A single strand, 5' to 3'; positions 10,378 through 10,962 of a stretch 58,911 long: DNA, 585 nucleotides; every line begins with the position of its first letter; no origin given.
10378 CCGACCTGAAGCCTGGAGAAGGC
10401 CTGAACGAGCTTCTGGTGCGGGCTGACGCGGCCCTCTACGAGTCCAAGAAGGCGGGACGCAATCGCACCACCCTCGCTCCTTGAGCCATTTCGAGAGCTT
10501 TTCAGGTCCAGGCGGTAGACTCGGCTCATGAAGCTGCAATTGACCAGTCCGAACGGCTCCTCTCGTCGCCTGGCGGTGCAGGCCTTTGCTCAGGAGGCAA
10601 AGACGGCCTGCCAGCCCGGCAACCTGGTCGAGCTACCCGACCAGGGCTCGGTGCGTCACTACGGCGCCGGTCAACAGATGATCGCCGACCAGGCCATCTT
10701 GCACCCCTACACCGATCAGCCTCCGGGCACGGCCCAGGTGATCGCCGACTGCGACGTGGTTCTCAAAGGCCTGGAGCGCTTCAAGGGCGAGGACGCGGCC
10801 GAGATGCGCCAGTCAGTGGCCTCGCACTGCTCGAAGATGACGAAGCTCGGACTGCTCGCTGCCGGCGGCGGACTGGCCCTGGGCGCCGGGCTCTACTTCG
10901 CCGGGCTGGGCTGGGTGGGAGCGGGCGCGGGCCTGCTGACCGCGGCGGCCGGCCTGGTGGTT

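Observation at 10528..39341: Five otherwise unrelated proteins share a C-terminal motif φ-x-φ-G-G-φ-x-φ-[RK]-[RK]: encapsulin cargo-loading-peptide-like tails or a novel sorting tag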

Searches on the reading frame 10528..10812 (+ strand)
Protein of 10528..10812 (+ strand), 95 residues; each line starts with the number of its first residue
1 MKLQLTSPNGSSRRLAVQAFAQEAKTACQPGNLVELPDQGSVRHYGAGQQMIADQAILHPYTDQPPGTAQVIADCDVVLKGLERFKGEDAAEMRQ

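Call 76: search_protein_families(library=pfam, proteins=[window:10528-10812:+], max_evalue=10)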
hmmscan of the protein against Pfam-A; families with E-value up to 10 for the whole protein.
seq(95 aa): 0 families
